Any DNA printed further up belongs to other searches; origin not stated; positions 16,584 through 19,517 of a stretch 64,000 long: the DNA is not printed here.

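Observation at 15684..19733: Cytochrome-bd-superfamily operon without CydB: two Q-loop-less CydA-like paralogs, the second fused to an octaheme cytochrome c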

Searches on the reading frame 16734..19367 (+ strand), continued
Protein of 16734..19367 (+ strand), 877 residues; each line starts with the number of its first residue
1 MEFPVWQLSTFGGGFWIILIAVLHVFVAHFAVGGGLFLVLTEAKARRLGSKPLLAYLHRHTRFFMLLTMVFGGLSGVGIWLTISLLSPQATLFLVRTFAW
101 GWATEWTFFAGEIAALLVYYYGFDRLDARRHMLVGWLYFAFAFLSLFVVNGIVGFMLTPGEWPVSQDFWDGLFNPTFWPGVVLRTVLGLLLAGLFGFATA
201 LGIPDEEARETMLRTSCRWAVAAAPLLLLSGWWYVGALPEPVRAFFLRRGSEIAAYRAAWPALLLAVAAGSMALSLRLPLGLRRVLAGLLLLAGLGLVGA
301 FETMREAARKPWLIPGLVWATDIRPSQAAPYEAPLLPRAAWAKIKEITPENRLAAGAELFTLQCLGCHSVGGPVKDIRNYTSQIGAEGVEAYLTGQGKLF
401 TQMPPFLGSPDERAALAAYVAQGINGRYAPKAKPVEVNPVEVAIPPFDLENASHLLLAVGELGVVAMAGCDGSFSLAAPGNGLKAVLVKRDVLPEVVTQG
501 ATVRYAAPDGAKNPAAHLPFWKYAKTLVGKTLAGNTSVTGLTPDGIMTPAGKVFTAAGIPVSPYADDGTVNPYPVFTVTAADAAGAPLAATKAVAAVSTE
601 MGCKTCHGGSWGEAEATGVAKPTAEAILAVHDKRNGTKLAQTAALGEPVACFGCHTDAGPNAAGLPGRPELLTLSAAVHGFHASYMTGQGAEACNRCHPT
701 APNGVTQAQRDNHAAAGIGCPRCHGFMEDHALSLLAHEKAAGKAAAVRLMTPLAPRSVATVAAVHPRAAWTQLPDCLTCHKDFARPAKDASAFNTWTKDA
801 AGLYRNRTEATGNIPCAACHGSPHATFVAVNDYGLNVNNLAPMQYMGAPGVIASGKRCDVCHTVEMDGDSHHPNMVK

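Call 37: find_related_loci(query=A3, collection=genome_contigs, flank=5000)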
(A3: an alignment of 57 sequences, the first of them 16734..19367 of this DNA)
Query A3 (877 aa) in genome_contigs; peptide patterns used: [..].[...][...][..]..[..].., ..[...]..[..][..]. (x = any residue, [..] = any of these).
600 stretches matched a pattern (row limit reached: there are more); 576 encode a relative of the query (tblastn E <= 1e-3); the best 80 are kept; 80 distinct loci.
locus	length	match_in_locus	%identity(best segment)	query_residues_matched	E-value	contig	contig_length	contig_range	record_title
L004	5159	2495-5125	82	1-877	0e+0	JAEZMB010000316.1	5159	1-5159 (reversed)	MAG: Proteobacteria bacterium isolate OH_CDB_97 k127_480535, whole genome shotgun sequence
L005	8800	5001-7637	57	1-877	0e+0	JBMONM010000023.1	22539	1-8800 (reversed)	MAG: Thermodesulfobacteriota bacterium isolate Betzabe_MAG076 MAG076_23, whole genome shotgun sequence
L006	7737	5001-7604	54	1-862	0e+0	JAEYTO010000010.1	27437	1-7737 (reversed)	MAG: Proteobacteria bacterium isolate OH_CBlB_133 k127_2553851, whole genome shotgun sequence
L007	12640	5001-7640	46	1-876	0e+0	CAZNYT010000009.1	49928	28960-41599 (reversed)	MAG TPA_asm: uncultured Desulfovibrionales bacterium isolate binchicken_co32_395 genome assembly, contig: NODE_683_lengt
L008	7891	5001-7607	48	1-877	0e+0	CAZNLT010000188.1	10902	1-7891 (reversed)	MAG TPA_asm: uncultured Desulfobacterales bacterium isolate binchicken_co8_349 genome assembly, contig: NODE_11512_lengt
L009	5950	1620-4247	49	1-877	0e+0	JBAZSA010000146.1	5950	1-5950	MAG: Desulfurivibrionaceae bacterium isolate SO_2017_GW1_161 NODE_50760_length_5950_cov_1.296239_OW334_2017, whole genom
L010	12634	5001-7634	47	1-876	0e+0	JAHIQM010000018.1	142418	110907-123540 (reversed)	MAG: Proteobacteria bacterium isolate KR46_M_MetaG.mb.10 KR46_M_MetaG.mb.10_k141_31426, whole genome shotgun sequence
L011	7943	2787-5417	45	1-877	0e+0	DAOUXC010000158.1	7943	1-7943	MAG TPA_asm: Desulfobacteraceae bacterium isolate CSMAG_891 CSMAG_891_k141_60831_length_7943_cov_32.0000, whole genome s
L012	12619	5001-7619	47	1-872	0e+0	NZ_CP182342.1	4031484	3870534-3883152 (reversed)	MAG: Pseudodesulfovibrio sp. isolate Pygsuia-isolate-1 chromosome, complete genome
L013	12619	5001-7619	45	1-874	0e+0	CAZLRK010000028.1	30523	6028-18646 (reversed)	MAG TPA_asm: uncultured Desulfobacterales bacterium isolate SRP077602_co2_250 genome assembly, contig: NODE_2247_length_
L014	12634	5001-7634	48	1-873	0e+0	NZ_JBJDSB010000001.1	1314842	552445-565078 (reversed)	Desulfobaculum sp. SPO524 1, whole genome shotgun sequence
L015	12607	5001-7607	47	1-872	0e+0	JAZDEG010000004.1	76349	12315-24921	MAG: Pseudomonadota bacterium isolate MEGAHIT-group-0.128 k141_17111148, whole genome shotgun sequence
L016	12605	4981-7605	45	1-875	0e+0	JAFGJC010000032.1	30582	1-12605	MAG: candidate division CSSED10-310 bacterium isolate Zod_Metabat.252 k87_957580, whole genome shotgun sequence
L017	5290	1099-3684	46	1-863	0e+0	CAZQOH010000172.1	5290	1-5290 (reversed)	MAG TPA_asm: uncultured Desulfobacterales bacterium isolate SRP200020_co1_95 genome assembly, contig: NODE_20797_length_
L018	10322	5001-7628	45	1-877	0e+0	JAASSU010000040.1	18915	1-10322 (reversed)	MAG: Bacteroidetes bacterium isolate KhS_metabat.24 KhS_C947, whole genome shotgun sequence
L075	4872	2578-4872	45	1-796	0e+0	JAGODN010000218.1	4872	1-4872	MAG: Desulfobulbus sp. isolate Go_UH_bin_114 Go_UH_34283_length_4872_cov_4.421496, whole genome shotgun sequence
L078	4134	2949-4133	82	1-395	0e+0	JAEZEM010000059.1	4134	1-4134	MAG: Proteobacteria bacterium isolate OH_CBrB_343 k127_706282, whole genome shotgun sequence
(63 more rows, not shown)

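Call 48: predict_structure(alignment_id=A3)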
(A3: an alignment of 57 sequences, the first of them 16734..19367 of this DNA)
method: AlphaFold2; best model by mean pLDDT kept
length: 877 residues; sequences in the alignment: 57
mean_pLDDT: 89.2   pTM: 0.86
mean pLDDT of the five models: 89.2, 86.6, 86.0, 84.7, 84.3
residues with pLDDT >= 90: 531; 70-90: 314; 50-70: 22; < 50: 10
segments of 3 or more residues with pLDDT < 50: 8-13
pLDDT, mean of each block of 10 residues (from residue 1): 49 56 83 91 95 94 86 82 80 88 91 93 93 95 93 86 87 90 94 92 93 94 95 93 85 88 95 89 93 92 87 90 87 91 93 96 86 83 93 93 91 97 90 76 92 95 85 88 95 92 96 92 92 93 96 93 89 96 95 94 89 85 91 90 93 83 77 95 94 90 87 83 94 98 96 95 95 90 79 93 88 89 90 89 93 87 80 58
secondary structure, 60 per line:
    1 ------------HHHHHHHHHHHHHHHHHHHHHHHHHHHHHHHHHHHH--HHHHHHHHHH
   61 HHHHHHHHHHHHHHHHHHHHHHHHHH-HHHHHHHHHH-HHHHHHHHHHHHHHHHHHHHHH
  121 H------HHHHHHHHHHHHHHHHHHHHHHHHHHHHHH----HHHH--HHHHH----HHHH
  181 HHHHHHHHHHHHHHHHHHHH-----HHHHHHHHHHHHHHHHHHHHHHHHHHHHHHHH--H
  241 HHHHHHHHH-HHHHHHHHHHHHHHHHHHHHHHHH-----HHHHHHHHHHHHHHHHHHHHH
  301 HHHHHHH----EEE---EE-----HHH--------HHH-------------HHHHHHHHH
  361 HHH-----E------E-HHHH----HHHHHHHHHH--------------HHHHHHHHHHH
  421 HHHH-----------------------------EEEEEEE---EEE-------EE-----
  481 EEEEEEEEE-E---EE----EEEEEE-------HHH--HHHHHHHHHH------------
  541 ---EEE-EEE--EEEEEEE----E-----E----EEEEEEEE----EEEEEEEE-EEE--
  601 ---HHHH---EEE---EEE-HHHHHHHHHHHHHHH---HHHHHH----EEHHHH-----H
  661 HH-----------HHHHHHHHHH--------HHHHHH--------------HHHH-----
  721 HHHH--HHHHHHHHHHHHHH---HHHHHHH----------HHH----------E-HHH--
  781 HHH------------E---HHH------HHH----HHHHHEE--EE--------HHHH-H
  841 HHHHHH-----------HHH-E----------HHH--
elements in order (helices of 4 or more, strands of 3 or more residues): H13-48 H51-86 H88-97 H99-121 H128-157 H162-165 H168-172 H177-200 H206-237 H240-249 H251-274 H280-307 E312-314 H352-363 H378-381 H386-395 H410-424 E454-460 E464-466 E481-489 E501-506 H519-528 E544-546 E548-550 E553-559 E575-582 E587-594 E596-598 H604-607 E611-613 E617-619 H621-635 H639-644 H651-654 H674-683 H692-697 H712-715 H721-724 H727-740 H744-750 H816-820 H835-838 H840-846

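Call 51: search_solved_structures(query=A3, max_evalue=1, show_alignments=4)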
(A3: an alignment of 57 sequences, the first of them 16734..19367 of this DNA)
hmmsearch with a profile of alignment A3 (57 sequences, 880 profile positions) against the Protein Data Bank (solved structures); distinct sequences matched with E-value up to 1: 67 (the best 60 are shown).
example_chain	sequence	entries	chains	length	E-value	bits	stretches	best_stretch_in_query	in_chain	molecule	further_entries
2v08_A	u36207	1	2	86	3.3e-05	25.3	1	353-425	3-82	CYTOCHROME C6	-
5doq_A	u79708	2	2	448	4.1e-05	25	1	19-197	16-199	Bd-type quinol oxidase subunit I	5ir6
3ph2_B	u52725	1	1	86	8.2e-05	24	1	353-425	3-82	Cytochrome c6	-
6tr1_C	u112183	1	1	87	9.2e-05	23.8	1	354-424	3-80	Cytochrome c6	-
1c6s_A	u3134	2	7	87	0.00013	23.4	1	354-424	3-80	CYTOCHROME C6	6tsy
6tr1_E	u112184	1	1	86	0.00013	23.3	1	354-424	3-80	Cytochrome c6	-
6tr1_A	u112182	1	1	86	0.00014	23.3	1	354-424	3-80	Cytochrome c6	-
4gyd_A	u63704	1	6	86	0.001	20.4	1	356-422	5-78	Cytochrome c6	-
7y5e_GN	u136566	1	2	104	0.0021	19.4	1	353-423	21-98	Cytochrome c6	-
7y7a_G7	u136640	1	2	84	0.0021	19.3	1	355-423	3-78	Cytochrome c6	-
6xkx_p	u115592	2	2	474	0.0032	18.7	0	346-374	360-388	Cbb3-type cytochrome c oxidase subunit CcoP,Cytochrome c-type cyt cy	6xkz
8hcr_C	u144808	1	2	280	0.0085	17.3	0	351-410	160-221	Cytochrome bc1 complex cytochrome c subunit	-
7e1v_O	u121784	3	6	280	0.0085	17.3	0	351-410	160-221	Cytochrome bc1 complex cytochrome c subunit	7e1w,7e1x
9krr_A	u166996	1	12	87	0.01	17.1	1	354-424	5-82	Cytochrome c6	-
7q21_C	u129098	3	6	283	0.011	17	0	348-421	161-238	Cytochrome bc1 complex cytochrome c subunit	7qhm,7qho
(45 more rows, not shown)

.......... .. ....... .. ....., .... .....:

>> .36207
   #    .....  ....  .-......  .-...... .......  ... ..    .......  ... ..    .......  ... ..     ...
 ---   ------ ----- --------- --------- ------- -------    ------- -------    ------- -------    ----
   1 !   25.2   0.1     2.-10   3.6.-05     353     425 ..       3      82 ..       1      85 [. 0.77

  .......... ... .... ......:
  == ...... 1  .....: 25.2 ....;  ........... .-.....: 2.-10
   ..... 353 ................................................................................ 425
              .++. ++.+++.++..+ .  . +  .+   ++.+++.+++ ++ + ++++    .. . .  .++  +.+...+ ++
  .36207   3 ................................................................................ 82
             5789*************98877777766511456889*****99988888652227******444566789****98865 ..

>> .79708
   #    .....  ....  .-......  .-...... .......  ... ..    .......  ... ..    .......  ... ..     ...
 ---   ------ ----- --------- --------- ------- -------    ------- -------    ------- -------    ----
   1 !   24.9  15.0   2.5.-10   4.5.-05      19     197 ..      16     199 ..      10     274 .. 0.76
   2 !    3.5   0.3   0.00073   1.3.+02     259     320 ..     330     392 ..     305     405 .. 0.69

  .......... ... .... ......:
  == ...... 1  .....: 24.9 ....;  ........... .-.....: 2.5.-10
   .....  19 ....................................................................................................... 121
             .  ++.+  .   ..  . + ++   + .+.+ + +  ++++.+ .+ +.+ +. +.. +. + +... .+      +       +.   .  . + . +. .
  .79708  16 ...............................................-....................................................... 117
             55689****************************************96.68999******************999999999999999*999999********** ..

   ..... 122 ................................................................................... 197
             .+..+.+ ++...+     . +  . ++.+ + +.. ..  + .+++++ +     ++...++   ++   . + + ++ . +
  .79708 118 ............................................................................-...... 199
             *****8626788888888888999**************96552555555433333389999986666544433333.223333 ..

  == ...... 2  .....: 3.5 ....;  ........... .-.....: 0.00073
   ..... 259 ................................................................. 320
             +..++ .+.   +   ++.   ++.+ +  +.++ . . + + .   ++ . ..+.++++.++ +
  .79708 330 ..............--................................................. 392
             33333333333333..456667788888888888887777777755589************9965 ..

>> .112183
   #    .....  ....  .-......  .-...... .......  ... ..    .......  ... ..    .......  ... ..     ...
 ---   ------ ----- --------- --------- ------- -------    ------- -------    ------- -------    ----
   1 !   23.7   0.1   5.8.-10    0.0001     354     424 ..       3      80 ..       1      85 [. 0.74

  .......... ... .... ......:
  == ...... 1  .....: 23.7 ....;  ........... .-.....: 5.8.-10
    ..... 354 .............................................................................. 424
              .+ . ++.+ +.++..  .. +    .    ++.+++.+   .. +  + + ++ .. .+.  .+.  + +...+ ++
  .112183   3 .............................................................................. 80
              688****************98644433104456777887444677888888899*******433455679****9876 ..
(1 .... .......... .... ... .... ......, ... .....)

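Call 73: fold_search(model_id=the predicted structure, library=pdb)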
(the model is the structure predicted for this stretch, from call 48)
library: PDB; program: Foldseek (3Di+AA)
matches with E <= 10: 506; with E <= 0.001: 13
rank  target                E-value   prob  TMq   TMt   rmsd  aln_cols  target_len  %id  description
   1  9r2g_A                4.8e-07  1.00  0.31  0.68   4.2       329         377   18  Cytochrome bd II oxidase qOR-2 type from Mycobacterium smegmatis (released 2026-03-04)
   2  5doq_A                6.5e-07  1.00  0.31  0.59   4.1       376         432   18  The structure of bd oxidase from Geobacillus thermodenitrificans (released 2016-05-04)
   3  7oy2_C                6.7e-07  1.00  0.30  0.55   6.6       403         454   16  High resolution structure of cytochrome bd-II oxidase from E. coli (released 2021-12-15)
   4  8b4o_A                6.7e-07  1.00  0.30  0.57   5.4       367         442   17  Cryo-EM structure of cytochrome bd oxidase from C. glutamicum (released 2022-12-28)
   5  6rko_A                3.8e-06  1.00  0.29  0.55   8.9       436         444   15  Cryo-EM structure of the E. coli cytochrome bd-I oxidase at 2.68 A resolution (released 2019-10-16)
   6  7d5i_A                4.5e-06  1.00  0.30  0.57   5.2       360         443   15  Structure of Mycobacterium smegmatis bd complex in the apo-form. (released 2021-06-23)
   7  9fka_A                6.9e-06  1.00  0.30  0.55   5.3       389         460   14  Cryo-EM structure of the reduced cytochrome bd oxidase from M. tuberculosis (released 2025-02-12)
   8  6rx4_A                1.1e-05  1.00  0.29  0.51   6.2       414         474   15  THE STRUCTURE OF BD OXIDASE FROM ESCHERICHIA COLI (released 2019-11-20)
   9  7nkz_A                1.3e-05  1.00  0.29  0.54   5.6       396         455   13  Cryo-EM structure of the cytochrome bd oxidase from M. tuberculosis at 2.5 A resolution (released 2021-09-22)
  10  9r2g_D                3.3e-05  1.00  0.26  0.64   4.3       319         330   15  Cytochrome bd II oxidase qOR-2 type from Mycobacterium smegmatis (released 2026-03-04)
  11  7ose_A                5.0e-05  1.00  0.30  0.51   7.0       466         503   14  cytochrome bd-II type oxidase with bound aurachin D (released 2021-11-17)
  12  7d5i_B                4.8e-04  1.00  0.26  0.62   4.3       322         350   12  Structure of Mycobacterium smegmatis bd complex in the apo-form. (released 2021-06-23)
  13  8b4o_B                8.0e-04  1.00  0.25  0.57   5.7       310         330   16  Cryo-EM structure of cytochrome bd oxidase from C. glutamicum (released 2022-12-28)
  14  6rx4_B                1.2e-03  1.00  0.24  0.49   6.5       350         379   13  THE STRUCTURE OF BD OXIDASE FROM ESCHERICHIA COLI (released 2019-11-20)
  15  9fka_B                1.4e-03  1.00  0.26  0.60   4.8       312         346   15  Cryo-EM structure of the reduced cytochrome bd oxidase from M. tuberculosis (released 2025-02-12)
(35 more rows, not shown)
